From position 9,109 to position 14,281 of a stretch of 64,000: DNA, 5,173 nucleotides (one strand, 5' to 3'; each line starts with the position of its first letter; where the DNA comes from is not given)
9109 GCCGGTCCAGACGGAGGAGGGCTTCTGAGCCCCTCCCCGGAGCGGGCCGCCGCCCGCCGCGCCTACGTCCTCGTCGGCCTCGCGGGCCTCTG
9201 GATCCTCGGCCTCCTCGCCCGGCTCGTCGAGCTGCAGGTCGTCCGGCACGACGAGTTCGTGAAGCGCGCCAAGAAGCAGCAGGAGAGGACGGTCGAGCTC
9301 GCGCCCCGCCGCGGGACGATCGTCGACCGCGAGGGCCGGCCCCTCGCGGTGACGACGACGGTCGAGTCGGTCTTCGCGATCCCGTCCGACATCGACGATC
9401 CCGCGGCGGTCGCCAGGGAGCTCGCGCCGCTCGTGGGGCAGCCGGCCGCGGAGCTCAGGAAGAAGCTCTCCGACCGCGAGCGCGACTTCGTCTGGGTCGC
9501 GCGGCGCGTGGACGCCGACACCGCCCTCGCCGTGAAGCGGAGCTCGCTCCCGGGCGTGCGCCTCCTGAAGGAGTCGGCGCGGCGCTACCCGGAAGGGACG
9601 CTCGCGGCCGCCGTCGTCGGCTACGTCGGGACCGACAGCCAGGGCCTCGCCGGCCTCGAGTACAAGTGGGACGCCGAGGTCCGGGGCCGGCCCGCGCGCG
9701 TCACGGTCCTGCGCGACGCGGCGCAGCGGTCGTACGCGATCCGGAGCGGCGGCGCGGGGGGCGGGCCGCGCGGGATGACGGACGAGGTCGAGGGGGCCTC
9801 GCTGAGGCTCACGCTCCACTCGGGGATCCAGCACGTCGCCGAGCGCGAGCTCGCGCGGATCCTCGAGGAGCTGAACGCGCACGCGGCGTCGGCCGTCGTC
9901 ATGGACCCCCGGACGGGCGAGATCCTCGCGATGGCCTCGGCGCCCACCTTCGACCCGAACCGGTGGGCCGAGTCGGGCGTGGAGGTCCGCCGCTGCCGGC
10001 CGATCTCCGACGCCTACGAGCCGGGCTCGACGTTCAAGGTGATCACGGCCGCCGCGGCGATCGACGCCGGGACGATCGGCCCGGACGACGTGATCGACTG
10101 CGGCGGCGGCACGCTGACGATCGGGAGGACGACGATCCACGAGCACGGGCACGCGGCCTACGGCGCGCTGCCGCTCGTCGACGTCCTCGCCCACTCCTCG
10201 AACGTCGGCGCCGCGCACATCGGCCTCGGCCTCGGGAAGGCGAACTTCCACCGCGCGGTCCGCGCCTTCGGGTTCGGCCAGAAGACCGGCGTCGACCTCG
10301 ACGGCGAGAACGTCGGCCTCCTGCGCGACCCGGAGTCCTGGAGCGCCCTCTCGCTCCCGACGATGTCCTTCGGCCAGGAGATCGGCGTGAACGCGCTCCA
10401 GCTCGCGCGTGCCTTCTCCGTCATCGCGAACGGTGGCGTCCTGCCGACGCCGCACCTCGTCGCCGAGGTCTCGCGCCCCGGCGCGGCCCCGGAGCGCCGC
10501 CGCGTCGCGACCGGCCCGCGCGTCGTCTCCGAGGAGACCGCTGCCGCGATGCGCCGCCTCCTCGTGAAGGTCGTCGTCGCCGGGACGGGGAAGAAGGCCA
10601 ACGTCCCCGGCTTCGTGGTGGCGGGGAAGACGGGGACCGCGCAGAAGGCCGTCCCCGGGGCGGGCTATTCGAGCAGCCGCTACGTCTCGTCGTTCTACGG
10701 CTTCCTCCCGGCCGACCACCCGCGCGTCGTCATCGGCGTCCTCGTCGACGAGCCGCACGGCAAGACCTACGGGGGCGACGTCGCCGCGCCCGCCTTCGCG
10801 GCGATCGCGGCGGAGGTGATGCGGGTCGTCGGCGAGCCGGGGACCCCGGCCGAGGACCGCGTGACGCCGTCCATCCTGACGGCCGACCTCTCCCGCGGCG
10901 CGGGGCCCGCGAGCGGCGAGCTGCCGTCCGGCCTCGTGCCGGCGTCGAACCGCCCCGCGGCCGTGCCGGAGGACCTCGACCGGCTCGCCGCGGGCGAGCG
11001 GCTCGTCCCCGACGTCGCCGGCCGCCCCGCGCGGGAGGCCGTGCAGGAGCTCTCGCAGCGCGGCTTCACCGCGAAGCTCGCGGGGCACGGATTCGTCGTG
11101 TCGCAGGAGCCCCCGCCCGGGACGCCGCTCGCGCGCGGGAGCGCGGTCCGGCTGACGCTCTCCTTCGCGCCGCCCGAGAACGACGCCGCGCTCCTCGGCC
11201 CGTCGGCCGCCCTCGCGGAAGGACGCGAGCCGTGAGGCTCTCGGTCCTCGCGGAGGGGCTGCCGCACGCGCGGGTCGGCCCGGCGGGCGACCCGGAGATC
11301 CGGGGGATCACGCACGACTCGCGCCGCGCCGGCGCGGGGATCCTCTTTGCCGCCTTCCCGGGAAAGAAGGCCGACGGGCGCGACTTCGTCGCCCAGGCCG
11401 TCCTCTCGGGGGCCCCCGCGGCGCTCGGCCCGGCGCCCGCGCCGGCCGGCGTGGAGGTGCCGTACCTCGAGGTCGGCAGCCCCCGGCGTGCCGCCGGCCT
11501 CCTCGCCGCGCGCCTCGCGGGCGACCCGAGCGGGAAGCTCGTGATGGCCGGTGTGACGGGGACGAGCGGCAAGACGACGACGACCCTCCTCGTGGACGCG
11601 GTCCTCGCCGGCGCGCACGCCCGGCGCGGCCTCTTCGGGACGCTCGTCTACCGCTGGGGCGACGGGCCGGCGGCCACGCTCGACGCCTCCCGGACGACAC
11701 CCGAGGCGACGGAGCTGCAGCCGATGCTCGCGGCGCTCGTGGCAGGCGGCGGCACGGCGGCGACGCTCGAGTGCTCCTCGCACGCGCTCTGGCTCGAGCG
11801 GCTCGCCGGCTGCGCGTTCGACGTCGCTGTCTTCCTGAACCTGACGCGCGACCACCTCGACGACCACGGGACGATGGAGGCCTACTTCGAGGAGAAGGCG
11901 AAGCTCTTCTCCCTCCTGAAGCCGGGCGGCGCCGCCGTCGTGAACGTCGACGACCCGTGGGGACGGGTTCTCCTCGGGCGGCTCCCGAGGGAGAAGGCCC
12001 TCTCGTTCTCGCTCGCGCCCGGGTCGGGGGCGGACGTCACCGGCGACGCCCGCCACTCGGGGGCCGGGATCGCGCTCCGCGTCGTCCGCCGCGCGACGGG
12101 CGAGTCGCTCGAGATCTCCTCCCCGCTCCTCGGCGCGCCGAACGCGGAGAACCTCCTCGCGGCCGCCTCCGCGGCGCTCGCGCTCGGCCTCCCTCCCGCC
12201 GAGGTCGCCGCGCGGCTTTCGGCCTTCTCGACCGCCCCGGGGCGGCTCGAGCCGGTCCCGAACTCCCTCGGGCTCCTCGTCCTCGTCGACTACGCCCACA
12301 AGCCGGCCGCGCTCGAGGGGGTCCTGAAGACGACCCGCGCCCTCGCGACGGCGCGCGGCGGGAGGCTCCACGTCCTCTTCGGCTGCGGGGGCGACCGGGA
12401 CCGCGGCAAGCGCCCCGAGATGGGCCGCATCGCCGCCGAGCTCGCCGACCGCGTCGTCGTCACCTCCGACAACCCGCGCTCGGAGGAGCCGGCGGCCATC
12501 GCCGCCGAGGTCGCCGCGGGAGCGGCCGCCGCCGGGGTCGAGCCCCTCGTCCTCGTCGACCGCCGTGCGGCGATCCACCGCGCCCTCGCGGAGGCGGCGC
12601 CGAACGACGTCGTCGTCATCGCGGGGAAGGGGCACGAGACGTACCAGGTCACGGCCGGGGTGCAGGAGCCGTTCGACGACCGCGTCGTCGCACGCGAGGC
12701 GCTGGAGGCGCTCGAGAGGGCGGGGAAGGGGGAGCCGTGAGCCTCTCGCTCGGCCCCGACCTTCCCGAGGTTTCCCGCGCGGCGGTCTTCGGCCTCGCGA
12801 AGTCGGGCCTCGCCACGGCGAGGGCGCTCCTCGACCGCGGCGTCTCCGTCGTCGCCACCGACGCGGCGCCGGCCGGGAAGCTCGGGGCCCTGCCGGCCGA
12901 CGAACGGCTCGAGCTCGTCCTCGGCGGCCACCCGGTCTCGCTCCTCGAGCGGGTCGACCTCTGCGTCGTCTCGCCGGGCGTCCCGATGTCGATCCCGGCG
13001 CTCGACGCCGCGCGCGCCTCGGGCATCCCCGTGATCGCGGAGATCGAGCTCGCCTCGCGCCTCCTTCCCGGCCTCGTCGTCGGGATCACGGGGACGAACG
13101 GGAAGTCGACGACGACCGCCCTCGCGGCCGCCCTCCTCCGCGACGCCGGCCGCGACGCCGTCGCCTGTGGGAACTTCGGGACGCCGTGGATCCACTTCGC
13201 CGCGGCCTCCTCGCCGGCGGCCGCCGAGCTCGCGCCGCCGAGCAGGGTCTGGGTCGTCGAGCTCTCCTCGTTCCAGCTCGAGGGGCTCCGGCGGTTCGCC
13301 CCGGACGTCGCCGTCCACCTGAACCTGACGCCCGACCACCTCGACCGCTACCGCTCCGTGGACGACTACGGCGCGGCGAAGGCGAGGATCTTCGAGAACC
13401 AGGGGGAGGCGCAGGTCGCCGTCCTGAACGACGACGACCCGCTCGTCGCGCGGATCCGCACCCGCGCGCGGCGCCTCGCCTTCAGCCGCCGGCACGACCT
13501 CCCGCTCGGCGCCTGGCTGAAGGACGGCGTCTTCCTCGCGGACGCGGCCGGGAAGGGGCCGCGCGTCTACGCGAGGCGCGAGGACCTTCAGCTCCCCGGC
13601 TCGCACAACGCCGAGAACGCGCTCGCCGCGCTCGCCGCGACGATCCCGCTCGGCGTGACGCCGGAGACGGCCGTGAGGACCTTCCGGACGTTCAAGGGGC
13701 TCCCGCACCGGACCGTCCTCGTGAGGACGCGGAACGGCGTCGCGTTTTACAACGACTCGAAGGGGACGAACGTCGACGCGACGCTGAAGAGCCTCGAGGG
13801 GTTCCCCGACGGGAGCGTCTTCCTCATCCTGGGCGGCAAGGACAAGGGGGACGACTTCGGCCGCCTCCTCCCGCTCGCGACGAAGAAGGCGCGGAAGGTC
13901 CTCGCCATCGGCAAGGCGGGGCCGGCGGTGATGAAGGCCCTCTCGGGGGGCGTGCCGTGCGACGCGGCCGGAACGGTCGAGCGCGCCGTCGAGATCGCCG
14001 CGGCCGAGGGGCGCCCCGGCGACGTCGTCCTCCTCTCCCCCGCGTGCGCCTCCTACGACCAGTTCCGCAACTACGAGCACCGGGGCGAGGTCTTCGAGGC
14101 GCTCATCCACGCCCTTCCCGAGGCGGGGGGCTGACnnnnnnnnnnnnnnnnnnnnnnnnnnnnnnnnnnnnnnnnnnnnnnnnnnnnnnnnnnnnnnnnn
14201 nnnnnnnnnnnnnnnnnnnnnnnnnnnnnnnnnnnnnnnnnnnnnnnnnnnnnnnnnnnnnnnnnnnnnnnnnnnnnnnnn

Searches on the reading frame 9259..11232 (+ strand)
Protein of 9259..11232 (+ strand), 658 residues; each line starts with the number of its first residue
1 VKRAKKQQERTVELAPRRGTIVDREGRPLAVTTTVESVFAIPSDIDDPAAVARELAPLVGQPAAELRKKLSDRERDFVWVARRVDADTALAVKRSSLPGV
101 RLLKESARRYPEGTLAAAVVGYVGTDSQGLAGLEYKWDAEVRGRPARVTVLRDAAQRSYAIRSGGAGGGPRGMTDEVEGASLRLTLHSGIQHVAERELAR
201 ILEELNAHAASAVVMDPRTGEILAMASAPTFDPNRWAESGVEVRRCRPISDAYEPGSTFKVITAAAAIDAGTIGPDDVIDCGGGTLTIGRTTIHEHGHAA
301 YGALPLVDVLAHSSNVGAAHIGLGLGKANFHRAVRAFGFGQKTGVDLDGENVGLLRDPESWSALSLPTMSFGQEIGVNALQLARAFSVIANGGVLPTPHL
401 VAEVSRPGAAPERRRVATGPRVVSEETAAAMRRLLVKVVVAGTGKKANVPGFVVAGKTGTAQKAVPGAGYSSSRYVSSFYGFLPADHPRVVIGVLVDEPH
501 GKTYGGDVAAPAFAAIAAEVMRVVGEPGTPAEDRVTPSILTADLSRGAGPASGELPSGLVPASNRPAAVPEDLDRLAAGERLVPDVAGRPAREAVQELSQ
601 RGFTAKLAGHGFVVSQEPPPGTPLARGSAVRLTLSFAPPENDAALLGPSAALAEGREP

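Call 38: search_protein_families(library=pfam, proteins=[window:9259-11232:+], max_evalue=0.001)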
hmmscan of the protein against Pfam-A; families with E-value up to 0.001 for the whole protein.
window:9259-11232:+ (658 aa): 3 families
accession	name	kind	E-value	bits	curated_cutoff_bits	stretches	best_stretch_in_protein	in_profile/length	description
PF00905.27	Transpeptidase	-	5.3e-75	252.8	22.1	1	211-516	2-297/299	Penicillin binding protein transpeptidase domain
PF03717.20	PBP_dimer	-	1.4e-17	65.1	24.4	1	15-155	3-172/180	Penicillin-binding Protein dimerisation domain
PF03793.24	PASTA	-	5e-13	49.3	23.2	1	583-635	3-63/64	PASTA domain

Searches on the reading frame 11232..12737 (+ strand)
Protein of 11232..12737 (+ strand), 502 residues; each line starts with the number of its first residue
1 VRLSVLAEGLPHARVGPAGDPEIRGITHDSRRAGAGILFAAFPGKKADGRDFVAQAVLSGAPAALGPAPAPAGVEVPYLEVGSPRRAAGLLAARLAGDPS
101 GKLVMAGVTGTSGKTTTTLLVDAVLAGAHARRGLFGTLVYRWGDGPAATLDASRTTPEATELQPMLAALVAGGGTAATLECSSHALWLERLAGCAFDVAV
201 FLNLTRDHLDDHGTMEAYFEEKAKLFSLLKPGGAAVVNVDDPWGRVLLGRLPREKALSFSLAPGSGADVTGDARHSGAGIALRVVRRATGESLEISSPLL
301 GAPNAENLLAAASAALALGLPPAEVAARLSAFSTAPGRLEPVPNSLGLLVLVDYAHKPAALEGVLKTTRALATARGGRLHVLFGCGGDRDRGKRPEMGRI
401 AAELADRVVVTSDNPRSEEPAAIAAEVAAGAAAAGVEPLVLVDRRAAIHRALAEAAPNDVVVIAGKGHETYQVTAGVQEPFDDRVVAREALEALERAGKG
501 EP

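Call 37: search_protein_families(library=pfam, proteins=[window:11232-12737:+], max_evalue=0.001)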
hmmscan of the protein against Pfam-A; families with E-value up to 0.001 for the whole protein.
window:11232-12737:+ (502 aa): 3 families
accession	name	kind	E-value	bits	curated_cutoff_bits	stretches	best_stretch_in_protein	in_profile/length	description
PF08245.18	Mur_ligase_M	-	1.2e-45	156.4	24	1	108-315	1-200/200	Mur ligase middle domain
PF02875.26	Mur_ligase_C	-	3.1e-32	112.5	28.4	1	337-467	1-127/127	Mur ligase, glutamate ligase domain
PF01225.30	Mur_ligase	-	2.3e-07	31.5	21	1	22-93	1-92/95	Mur ligase family, catalytic domain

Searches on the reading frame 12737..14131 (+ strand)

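Call 37: search_protein_families(library=pfam, proteins=[window:12737-14131:+], max_evalue=0.001)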
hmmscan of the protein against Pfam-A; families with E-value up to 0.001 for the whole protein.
window:12737-14131:+ (465 aa): 3 families
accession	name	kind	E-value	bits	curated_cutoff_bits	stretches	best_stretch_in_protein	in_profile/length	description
PF08245.18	Mur_ligase_M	-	4.8e-28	98.9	24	1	117-301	1-199/200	Mur ligase middle domain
PF21799.2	MurD-like_N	-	1.6e-12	47.9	27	1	15-100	3-87/88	Mur ligase MurD-like, N-terminal domain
PF02875.26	Mur_ligase_C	-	5.1e-12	47.2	28.4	1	324-437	1-127/127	Mur ligase, glutamate ligase domain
